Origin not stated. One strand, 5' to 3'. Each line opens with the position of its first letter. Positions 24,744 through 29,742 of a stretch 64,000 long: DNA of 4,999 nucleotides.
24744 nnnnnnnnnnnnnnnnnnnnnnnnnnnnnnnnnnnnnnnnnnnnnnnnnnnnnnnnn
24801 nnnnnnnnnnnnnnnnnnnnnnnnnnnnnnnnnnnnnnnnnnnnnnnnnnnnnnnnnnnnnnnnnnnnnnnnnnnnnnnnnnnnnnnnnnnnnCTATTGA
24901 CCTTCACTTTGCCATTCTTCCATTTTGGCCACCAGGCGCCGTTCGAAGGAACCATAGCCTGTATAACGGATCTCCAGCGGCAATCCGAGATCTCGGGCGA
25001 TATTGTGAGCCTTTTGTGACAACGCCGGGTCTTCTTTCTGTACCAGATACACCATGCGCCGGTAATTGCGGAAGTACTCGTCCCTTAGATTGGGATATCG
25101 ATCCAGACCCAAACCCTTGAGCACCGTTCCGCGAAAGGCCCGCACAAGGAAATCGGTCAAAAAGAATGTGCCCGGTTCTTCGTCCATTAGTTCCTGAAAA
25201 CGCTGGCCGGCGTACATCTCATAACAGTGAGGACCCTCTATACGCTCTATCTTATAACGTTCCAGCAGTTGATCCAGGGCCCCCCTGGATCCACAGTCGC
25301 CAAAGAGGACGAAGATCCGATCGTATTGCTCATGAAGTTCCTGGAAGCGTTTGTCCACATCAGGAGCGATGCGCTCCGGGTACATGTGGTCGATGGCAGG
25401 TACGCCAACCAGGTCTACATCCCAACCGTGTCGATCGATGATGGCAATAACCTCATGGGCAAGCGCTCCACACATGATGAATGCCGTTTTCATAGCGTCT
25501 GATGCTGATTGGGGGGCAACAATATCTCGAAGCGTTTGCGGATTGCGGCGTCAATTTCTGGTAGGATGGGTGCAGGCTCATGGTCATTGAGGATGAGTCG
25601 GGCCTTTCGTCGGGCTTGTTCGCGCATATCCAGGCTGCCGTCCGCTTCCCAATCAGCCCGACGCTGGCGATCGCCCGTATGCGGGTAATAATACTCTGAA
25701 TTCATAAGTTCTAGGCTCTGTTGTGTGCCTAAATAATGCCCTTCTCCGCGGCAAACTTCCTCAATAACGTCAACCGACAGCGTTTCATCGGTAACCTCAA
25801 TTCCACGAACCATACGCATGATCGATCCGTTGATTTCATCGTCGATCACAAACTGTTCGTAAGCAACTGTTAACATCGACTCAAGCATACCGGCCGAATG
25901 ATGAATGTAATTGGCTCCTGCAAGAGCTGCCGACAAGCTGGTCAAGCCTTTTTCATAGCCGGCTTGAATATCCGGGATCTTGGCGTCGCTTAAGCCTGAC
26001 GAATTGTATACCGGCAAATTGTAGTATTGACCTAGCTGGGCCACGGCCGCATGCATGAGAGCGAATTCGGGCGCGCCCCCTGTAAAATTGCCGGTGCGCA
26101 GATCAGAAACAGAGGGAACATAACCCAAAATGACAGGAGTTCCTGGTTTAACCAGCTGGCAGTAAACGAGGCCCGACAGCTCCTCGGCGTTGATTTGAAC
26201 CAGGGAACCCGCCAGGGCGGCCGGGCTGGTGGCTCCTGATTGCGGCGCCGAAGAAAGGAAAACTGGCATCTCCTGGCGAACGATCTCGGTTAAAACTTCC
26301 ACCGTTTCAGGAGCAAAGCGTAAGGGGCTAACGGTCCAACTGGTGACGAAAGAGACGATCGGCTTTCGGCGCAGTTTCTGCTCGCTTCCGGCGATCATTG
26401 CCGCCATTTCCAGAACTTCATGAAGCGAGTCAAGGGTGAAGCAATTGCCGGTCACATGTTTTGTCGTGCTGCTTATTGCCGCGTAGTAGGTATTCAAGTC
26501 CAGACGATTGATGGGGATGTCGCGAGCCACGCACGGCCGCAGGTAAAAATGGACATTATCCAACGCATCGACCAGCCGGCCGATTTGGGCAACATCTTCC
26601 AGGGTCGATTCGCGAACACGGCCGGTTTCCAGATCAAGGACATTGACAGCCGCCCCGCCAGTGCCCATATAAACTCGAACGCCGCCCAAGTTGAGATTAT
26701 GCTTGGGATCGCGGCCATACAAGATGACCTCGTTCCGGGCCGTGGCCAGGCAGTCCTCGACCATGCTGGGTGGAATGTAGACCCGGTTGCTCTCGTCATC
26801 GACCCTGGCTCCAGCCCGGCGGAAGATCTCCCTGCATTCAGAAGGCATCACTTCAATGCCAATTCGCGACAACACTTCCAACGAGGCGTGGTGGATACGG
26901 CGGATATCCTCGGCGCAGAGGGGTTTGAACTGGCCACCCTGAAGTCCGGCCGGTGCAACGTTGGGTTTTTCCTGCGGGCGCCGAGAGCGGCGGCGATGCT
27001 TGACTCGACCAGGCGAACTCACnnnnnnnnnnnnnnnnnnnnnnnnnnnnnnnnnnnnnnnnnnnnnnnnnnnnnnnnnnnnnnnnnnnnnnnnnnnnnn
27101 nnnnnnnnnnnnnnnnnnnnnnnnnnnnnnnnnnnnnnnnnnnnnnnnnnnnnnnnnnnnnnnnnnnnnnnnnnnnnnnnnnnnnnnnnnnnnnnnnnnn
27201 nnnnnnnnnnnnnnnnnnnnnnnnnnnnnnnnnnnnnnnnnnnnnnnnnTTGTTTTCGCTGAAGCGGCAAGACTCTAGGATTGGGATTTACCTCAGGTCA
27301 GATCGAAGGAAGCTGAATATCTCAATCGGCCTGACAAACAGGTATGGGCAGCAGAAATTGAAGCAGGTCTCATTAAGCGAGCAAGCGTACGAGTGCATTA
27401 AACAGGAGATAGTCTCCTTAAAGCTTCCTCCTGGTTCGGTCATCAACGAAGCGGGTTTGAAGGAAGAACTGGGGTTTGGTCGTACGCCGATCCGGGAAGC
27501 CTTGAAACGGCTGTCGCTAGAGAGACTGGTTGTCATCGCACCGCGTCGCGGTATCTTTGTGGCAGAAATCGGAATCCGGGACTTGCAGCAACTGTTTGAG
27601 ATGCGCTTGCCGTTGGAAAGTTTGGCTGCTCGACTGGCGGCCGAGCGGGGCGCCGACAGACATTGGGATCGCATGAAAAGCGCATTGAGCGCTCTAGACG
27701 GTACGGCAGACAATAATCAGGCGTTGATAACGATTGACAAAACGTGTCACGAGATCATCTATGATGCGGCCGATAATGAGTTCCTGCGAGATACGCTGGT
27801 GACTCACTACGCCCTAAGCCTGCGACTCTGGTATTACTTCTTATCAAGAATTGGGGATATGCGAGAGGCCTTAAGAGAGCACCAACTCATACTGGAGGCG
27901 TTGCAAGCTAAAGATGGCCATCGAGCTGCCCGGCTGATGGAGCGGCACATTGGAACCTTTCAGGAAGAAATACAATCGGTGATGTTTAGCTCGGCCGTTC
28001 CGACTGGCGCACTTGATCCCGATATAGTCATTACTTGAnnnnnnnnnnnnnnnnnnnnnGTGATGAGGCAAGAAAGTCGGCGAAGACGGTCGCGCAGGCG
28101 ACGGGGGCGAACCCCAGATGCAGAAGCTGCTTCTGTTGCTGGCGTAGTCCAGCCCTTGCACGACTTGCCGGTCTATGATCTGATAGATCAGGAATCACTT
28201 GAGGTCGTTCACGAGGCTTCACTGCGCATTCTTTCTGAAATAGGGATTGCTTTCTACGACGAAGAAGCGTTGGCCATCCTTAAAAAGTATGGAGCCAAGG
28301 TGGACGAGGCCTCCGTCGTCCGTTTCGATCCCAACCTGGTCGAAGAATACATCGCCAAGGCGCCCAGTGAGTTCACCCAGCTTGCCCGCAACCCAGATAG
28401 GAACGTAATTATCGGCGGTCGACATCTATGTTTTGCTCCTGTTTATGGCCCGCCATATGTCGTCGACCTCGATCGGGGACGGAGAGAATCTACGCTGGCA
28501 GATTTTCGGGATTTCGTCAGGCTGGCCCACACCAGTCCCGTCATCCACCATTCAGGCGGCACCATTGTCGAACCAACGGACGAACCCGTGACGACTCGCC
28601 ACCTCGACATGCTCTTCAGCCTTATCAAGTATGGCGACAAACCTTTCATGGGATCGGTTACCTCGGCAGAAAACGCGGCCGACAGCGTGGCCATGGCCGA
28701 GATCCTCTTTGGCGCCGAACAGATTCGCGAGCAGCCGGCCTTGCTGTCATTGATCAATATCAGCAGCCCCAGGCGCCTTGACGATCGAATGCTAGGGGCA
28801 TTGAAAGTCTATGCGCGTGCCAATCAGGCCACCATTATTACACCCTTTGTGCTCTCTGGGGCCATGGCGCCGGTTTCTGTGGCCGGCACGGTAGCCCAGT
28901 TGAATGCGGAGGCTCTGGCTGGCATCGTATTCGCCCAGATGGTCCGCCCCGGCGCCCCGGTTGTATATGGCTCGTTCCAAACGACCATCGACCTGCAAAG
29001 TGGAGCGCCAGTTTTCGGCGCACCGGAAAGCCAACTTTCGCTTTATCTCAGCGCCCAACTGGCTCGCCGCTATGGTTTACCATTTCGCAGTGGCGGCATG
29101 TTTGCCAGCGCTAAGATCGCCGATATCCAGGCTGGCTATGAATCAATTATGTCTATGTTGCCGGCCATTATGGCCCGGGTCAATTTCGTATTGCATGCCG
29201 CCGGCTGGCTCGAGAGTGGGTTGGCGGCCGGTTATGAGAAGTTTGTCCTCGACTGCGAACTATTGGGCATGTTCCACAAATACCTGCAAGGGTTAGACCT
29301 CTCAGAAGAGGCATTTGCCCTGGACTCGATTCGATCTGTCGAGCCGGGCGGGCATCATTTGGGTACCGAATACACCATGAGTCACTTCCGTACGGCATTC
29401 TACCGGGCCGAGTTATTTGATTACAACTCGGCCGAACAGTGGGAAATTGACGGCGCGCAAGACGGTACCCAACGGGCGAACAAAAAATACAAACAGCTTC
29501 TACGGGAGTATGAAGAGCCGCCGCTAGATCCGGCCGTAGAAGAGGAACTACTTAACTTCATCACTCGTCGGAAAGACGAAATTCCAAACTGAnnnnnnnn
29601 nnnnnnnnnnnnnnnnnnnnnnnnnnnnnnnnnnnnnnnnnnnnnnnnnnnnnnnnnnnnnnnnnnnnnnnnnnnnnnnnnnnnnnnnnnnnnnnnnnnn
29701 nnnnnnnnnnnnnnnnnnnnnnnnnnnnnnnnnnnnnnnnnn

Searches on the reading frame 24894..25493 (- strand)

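Call 8: search_protein_families(library=pfam, proteins=[window:24894-25493:-])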
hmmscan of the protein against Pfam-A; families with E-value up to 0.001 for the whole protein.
window:24894-25493:- (199 aa): 1 family
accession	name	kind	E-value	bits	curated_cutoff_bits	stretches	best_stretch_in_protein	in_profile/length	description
PF07796.16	DUF1638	-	2.7e-27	96.1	27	1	36-185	7-159/161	Protein of unknown function (DUF1638)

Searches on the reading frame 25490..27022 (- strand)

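Call 8: search_protein_families(library=pfam, proteins=[window:25490-27022:-])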
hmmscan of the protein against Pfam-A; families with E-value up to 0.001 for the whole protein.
window:25490-27022:- (510 aa): 1 family
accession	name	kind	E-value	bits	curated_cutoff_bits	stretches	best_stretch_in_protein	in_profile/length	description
PF06253.16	MTTB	-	5.4e-125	417.7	25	1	9-495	7-489/500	Trimethylamine methyltransferase (MTTB)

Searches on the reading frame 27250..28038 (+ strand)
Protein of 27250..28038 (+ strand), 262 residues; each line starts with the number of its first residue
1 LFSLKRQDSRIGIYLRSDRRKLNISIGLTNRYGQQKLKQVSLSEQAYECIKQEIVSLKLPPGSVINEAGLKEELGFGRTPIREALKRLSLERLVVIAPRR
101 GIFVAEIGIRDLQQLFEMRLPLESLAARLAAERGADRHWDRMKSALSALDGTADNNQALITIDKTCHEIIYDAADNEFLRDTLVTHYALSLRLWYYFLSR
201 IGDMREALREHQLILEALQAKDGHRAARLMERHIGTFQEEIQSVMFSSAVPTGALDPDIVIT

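Call 8: search_protein_families(library=pfam, proteins=[window:27250-28038:+])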
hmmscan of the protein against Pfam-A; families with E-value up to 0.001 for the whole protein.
window:27250-28038:+ (262 aa): 2 families
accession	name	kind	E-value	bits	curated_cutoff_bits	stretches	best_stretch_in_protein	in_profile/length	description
PF07729.17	FCD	-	1.5e-25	90.4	24.3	1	114-235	1-124/125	FCD domain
PF00392.27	GntR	-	3.2e-16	59.2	27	1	42-104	1-64/64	Bacterial regulatory proteins, gntR family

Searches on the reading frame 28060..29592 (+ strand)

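Call 8: search_protein_families(library=pfam, proteins=[window:28060-29592:+])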
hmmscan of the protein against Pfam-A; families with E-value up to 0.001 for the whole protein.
window:28060-29592:+ (510 aa): 1 family
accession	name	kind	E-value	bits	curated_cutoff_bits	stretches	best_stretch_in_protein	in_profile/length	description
PF06253.16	MTTB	-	1.1e-213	710.3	25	1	10-509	5-500/500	Trimethylamine methyltransferase (MTTB)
